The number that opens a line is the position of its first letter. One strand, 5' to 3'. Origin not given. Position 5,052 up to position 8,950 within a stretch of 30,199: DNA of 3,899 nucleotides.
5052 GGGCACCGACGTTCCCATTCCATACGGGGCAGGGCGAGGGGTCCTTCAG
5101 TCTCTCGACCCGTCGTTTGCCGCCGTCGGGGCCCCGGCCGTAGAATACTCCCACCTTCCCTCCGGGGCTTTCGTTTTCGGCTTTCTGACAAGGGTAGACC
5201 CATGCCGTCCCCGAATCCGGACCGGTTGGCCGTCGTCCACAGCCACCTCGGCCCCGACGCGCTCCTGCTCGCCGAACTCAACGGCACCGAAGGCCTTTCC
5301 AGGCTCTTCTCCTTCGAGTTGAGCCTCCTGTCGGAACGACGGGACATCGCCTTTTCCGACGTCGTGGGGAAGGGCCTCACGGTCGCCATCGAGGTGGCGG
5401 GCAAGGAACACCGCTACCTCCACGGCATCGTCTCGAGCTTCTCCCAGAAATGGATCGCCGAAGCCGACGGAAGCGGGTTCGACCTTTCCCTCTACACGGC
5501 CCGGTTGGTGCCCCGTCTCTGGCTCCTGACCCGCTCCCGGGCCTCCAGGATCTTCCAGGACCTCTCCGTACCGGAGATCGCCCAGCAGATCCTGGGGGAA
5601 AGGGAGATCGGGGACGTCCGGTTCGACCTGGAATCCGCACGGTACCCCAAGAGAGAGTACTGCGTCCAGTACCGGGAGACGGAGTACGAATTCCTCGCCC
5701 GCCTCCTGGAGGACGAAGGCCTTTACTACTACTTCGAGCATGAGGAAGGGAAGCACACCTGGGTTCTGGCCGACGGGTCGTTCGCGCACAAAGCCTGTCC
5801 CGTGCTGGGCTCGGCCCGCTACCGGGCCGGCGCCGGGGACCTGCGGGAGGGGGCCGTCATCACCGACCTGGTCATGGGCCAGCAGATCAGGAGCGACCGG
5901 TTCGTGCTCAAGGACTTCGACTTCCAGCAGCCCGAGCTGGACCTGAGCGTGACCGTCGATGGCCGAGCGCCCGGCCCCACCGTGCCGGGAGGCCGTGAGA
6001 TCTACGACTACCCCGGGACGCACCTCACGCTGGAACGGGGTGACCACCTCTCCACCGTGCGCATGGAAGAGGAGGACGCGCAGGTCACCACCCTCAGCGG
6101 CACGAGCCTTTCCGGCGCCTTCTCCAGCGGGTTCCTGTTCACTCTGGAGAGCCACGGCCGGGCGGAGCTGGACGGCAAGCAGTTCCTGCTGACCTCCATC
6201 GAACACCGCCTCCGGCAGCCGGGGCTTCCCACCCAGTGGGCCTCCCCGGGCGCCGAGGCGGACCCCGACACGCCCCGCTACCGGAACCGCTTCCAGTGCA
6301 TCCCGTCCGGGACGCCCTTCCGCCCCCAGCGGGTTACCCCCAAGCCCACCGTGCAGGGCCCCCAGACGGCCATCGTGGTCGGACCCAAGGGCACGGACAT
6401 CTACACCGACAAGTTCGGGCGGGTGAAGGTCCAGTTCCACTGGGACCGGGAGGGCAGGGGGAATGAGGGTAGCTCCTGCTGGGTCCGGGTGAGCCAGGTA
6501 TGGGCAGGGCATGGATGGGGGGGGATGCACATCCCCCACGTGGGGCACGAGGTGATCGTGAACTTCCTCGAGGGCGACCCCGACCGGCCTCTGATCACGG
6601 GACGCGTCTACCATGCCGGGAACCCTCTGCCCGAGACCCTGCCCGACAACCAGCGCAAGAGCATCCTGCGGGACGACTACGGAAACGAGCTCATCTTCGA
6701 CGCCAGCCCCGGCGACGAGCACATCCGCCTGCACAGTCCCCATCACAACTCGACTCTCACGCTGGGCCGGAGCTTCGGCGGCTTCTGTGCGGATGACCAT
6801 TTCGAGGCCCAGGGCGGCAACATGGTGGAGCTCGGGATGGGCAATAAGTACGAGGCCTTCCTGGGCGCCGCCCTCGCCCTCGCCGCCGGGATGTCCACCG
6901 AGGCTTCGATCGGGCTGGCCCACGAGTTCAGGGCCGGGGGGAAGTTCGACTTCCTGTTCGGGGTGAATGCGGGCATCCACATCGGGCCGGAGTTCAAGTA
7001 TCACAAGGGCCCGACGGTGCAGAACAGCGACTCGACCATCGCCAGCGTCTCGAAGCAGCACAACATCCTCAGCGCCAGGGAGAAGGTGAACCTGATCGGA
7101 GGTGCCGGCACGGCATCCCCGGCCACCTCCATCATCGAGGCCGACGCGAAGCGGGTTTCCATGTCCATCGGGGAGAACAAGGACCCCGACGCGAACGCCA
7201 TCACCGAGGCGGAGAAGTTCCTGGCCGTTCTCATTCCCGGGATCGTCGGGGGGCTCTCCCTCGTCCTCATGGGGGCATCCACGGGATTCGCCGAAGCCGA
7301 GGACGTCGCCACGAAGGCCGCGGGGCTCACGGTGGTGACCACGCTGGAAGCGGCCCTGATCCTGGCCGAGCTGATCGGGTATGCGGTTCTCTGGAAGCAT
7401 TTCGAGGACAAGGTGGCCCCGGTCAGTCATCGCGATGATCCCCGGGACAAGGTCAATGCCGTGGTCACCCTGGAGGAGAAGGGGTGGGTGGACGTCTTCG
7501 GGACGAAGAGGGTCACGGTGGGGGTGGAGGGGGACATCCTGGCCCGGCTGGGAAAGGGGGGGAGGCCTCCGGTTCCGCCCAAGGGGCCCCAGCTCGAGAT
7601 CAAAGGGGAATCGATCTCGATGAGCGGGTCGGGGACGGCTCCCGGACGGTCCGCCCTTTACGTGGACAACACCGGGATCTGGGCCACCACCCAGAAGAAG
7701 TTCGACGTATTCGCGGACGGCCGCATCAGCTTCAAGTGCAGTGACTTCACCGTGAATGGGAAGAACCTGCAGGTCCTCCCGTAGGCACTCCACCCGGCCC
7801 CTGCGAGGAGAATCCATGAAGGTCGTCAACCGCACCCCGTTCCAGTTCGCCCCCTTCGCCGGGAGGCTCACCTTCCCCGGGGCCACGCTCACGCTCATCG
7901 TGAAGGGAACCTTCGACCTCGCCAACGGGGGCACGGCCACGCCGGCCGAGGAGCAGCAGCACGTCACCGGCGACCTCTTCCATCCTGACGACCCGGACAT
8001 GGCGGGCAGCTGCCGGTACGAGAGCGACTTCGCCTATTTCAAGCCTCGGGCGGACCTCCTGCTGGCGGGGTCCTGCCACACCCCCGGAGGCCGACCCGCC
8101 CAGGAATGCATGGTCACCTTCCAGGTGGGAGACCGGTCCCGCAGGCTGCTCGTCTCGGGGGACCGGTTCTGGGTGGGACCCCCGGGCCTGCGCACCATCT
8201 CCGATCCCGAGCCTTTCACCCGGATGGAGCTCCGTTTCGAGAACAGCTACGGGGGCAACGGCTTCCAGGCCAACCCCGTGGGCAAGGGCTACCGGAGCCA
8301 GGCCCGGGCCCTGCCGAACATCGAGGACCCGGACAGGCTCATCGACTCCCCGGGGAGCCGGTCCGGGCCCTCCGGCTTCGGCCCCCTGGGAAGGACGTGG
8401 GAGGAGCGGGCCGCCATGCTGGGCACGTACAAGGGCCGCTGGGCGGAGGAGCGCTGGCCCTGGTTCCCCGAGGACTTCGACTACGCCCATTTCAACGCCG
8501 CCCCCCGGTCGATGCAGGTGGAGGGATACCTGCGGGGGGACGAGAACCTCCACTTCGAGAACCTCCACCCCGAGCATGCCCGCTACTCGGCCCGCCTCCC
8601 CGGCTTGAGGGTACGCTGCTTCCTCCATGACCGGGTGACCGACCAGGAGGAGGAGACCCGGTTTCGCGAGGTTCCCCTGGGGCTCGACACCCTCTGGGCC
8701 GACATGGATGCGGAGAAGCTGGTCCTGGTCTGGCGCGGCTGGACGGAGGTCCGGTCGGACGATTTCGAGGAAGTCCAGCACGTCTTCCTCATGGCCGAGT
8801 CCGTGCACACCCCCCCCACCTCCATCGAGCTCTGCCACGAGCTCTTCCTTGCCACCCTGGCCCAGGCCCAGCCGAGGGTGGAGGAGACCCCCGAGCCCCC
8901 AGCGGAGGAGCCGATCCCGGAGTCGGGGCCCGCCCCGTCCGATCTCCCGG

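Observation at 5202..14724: Orphan T6SS spike-effector island: vgrG - DUF2169::PRP - PRP - PRP - DUF3540-like - PAAR-like(DUF4150) - alpha/beta-hydrolase, with no T6SS core genes in 30 kb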

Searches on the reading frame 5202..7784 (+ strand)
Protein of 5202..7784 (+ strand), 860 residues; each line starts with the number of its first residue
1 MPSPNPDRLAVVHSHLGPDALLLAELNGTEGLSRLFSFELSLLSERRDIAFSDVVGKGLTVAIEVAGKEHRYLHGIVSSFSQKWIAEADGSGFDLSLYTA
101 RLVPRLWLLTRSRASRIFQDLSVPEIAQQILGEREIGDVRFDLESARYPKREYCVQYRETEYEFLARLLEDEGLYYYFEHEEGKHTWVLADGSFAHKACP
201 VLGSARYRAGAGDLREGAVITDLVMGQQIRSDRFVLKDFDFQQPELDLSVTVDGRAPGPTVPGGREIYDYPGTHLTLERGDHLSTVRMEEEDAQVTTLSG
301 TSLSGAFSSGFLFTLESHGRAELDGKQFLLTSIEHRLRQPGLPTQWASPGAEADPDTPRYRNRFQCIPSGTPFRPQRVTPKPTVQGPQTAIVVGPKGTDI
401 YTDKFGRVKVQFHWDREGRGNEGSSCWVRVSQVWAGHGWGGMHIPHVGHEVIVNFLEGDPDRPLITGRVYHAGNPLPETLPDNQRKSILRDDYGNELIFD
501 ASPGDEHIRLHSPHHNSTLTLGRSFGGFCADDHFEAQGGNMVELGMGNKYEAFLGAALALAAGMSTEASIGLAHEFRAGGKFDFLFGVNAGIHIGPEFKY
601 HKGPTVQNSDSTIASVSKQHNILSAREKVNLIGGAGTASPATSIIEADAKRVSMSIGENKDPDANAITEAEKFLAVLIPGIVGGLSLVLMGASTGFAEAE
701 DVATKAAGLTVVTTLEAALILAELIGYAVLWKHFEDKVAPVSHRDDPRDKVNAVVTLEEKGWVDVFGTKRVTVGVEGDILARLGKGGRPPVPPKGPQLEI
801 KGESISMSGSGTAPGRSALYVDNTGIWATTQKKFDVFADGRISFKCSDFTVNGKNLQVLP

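Call 4: search_protein_families(library=pfam, proteins=[window:5202-7784:+], max_evalue=0.01)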
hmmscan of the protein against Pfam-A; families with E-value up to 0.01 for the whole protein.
window:5202-7784:+ (860 aa): 4 families
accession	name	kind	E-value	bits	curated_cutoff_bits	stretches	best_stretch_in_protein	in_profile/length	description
PF05954.17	Phage_GPD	-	2.3e-87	293.5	30.1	1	29-339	1-303/305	Phage tail baseplate hub (GPD)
PF04717.18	Phage_base_V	-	2.7e-13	50.5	23.8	1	402-470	11-75/75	Type VI secretion system/phage-baseplate injector OB domain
PF20093.5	DUF6484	-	0.00025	22.1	27.6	1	445-469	37-61/61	Domain of unknown function (DUF6484)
PF13296.11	T6SS_Vgr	-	0.0012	19.3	22.4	1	494-522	8-36/108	Putative type VI secretion system Rhs element Vgr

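Call 5: search_protein_families(library=ncbifam, proteins=[window:5202-7784:+], max_evalue=0.01)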
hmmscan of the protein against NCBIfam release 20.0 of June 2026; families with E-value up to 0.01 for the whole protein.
window:5202-7784:+ (860 aa): 3 families
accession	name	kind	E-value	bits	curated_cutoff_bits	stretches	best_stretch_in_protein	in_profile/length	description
TIGR03361.1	VI_Rhs_Vgr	subfamily_domain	2.3e-161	537.9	186.35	1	12-513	3-493/513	type VI secretion system tip protein TssI/VgrG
TIGR01646.1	vgr_GE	subfamily_domain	1.8e-122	409.8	121.8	1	24-514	4-479/480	type VI secretion system tip protein VgrG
NF033848.1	VgrG_rel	hypoth_equivalog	6e-12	44.6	275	1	385-472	370-453/547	VgrG-related protein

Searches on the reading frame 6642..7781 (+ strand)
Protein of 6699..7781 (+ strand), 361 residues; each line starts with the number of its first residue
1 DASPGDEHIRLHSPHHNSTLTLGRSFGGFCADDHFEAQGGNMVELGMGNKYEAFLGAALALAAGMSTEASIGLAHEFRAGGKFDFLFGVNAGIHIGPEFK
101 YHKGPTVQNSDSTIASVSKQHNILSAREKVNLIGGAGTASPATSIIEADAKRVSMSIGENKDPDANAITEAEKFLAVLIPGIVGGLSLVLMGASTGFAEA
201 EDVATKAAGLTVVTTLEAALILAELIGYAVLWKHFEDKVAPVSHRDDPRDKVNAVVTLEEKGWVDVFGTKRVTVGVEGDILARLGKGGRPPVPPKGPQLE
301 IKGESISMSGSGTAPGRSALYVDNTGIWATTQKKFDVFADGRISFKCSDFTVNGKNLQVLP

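Call 53: find_homologous_proteins(query=window:6699-7781:+, max_evalue=0.001)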
Query window:6699-7781:+: 8000 candidates shared short words with the query, none scored E <= 0.001.

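Call 73: predict_structure(alignment_id=A2)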
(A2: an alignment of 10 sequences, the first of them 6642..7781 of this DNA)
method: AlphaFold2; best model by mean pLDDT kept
length: 380 residues; sequences in the alignment: 10
mean_pLDDT: 44.0   pTM: 0.30
mean pLDDT of the five models: 44.0, 42.6, 42.5, 41.8, 41.3
residues with pLDDT >= 90: 0; 70-90: 10; 50-70: 150; < 50: 220
segments of 3 or more residues with pLDDT < 50: 1-3, 35-146, 278-380
pLDDT, mean of each block of 10 residues (from residue 1): 59 69 63 52 28 27 23 23 20 22 24 29 31 32 44 53 59 61 56 62 62 65 69 64 63 56 60 50 28 42 37 36 28 35 34 33 36 35
secondary structure, 60 per line:
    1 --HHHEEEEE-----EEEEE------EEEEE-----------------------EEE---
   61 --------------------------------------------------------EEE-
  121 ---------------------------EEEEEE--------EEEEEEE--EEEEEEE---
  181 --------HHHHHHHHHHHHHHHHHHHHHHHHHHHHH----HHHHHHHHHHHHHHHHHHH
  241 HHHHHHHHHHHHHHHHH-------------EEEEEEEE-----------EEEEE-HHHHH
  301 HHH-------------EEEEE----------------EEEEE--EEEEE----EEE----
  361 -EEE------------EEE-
elements in order: E6-10 E16-20 E27-31 E55-57 E117-119 E148-153 E162-168 E171-177 H189-217 H222-257 E271-278 E290-294 H296-303 E317-321 E338-342 E345-349 E354-356 E362-364 E377-379

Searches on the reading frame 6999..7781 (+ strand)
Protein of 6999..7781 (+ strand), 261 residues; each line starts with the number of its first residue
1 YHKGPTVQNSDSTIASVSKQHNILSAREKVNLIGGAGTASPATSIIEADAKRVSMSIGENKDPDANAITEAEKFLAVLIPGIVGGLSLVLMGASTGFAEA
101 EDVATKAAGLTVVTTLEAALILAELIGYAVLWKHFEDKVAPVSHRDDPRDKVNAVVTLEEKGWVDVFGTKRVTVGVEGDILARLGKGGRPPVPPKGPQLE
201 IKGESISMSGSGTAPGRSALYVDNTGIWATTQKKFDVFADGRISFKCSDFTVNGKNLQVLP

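Call 67: search_protein_representatives(protein=window:6999-7781:+)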
Query: 261 residues. Proteins with E-value up to 0.001 (for the whole library): 10; up to 1e-10: 2; up to 1e-30: 1. The best 10 are listed.
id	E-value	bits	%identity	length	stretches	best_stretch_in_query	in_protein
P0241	3.9e-66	239.6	53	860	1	1-261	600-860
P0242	2.3e-14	70.0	34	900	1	1-173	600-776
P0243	3.2e-10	56.5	33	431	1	2-171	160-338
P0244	2.4e-08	50.3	39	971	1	1-163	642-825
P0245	1.2e-06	44.8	28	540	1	1-162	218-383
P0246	6.6e-06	42.4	32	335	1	1-162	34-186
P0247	1.3e-05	41.4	36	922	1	1-112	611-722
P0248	7.1e-04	35.7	34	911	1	1-145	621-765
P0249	8.3e-04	35.5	32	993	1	4-174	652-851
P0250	8.8e-04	35.4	37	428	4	176-214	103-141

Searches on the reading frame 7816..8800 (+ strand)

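Call 46: search_dna_similar(query=window:7816-8800:+, collection=plasmids, mode=protein, max_rows=25)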
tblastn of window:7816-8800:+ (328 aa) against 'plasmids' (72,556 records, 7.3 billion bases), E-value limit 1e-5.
Records with a match: 187; places in all: 195; records where one place covers at least 80% of the query: 152.
Best place of each record, by identity: <60% 187.
By first word of the organism name: Rhizobium 54; Ralstonia 47; Agrobacterium 17; Bradyrhizobium 8; Burkholderia 7; Sinorhizobium 6; Mesorhizobium 5; Paracoccus 5; Caballeronia 5; Vibrio 5; and 23 more.
By predicted mobility (MOB-suite, as given by PLSDB): non-mobilizable 79; conjugative 58; mobilizable 50.
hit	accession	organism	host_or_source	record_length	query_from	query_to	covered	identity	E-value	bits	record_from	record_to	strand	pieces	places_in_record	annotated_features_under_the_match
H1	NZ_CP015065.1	Mesorhizobium ciceri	Astragalus pelecinus,Pure Sample,Plant ...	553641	1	327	100%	31.3%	7e-24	109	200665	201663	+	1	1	DUF2169 domain-containing protein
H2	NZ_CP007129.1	Gemmatirosa kalamazoonensis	-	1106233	24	308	87%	35.4%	8e-28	121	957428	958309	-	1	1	record has no annotation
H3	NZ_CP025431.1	Paracoccus zhejiangensis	single cell,sludge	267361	25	313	88%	34.6%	1e-27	120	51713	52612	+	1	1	DUF2169 domain-containing protein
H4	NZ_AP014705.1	Methylobacterium aquaticum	-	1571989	1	310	95%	32.1%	2e-20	99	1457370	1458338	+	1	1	none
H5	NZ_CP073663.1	Burkholderia contaminans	Homo sapiens,blood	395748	26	307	85%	35.8%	4e-23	134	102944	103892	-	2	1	DUF2169 domain-containing protein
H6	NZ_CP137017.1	Sinorhizobium fredii GR64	Phaseolus vulgaris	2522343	1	307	94%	32.1%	3e-28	122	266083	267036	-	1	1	record has no annotation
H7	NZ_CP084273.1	Caballeronia grimmiae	Leptoglossus zonatus,Cell culture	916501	24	325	92%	32.0%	1e-30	129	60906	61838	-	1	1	DUF2169 domain-containing protein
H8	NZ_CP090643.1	Burkholderia contaminans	sheep,milk,milk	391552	26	307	86%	34.0%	4e-27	119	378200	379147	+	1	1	DUF2169 domain-containing protein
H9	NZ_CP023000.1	Rhizobium sp. 11515TR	Cell culture,agricultural soil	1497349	1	307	94%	30.8%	4e-21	101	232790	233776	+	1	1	record has no annotation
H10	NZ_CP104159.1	Rhizobium sp. CB3060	Leucaena leucocephala,cell culture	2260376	1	307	94%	30.5%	1e-21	102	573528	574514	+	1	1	record has no annotation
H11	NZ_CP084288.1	Caballeronia zhejiangensis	Anasa tristis,Cell culture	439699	27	306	85%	33.3%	5e-22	103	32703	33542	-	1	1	DUF2169 domain-containing protein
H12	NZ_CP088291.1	Bradyrhizobium septentrionale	Glycine max cv. AC Glengarry,Cell ...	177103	21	328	94%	30.1%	2e-26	117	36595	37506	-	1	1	DUF2169 domain-containing protein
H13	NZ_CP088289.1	Bradyrhizobium septentrionale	Glycine max cv. AC Glengarry,Cell ...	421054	21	328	94%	30.1%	7e-26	115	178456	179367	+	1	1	DUF2169 domain-containing protein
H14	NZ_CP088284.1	Bradyrhizobium septentrionale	Glycine max cv. AC Glengarry,Cell ...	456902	21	328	94%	30.1%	7e-26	115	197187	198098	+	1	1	DUF2169 domain-containing protein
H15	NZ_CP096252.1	Bradyrhizobium barranii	Glycine max cv. AC Glengarry,Cell ...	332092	21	328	94%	30.1%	9e-26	115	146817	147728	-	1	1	DUF2169 domain-containing protein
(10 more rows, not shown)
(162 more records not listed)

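Call 84: get_annotated_region(hit=H8, flank=9000)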
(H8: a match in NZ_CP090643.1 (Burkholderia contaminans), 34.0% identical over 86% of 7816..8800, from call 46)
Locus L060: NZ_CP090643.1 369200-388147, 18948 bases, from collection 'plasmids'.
description: Burkholderia contaminans strain LMG 23361 plasmid unnamed1, complete sequence
organism: Burkholderia contaminans (NCBI taxid 488447)
taxonomy: Bacteria; Pseudomonadota; Betaproteobacteria; Burkholderiales; Burkholderiaceae; Burkholderia; Burkholderia contaminans
host: -; source: sheep,milk,milk; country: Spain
typing (MOB-suite, as given by PLSDB): non-mobilizable
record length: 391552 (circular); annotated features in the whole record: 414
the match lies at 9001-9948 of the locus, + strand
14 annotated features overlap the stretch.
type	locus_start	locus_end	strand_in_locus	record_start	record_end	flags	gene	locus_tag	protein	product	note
CDS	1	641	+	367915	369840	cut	-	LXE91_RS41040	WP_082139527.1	acyltransferase family protein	-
CDS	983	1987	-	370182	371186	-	-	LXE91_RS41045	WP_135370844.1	hypothetical protein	-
CDS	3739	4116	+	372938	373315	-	-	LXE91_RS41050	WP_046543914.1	DUF3592 domain-containing protein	-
CDS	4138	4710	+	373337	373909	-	-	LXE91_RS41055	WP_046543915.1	hypothetical protein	-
CDS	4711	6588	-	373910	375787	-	tssF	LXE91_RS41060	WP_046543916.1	type VI secretion system baseplate subunit TssF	GO:0033103 - protein secretion by the type VI secretion system [Evidence IEA]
CDS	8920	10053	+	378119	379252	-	-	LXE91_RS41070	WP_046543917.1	DUF2169 domain-containing protein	-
CDS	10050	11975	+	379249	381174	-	-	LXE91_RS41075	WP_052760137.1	polymorphic toxin type 15 domain-containing protein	-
CDS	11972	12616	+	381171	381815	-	-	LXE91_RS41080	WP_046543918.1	GAD-like domain-containing protein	-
CDS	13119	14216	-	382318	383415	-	-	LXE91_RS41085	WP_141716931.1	hypothetical protein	-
CDS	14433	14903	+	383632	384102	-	-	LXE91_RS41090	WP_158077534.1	papain-like cysteine protease family protein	-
CDS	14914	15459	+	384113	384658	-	-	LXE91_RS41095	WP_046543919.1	hypothetical protein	-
CDS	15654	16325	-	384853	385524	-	-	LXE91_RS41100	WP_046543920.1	hypothetical protein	-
CDS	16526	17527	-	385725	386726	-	-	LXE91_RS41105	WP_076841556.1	DNA-binding protein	-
CDS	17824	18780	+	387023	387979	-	-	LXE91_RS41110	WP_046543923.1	site-specific integrase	GO:0015074 - DNA integration [Evidence IEA]; GO:0006310 - DNA recombination [Evidence IEA]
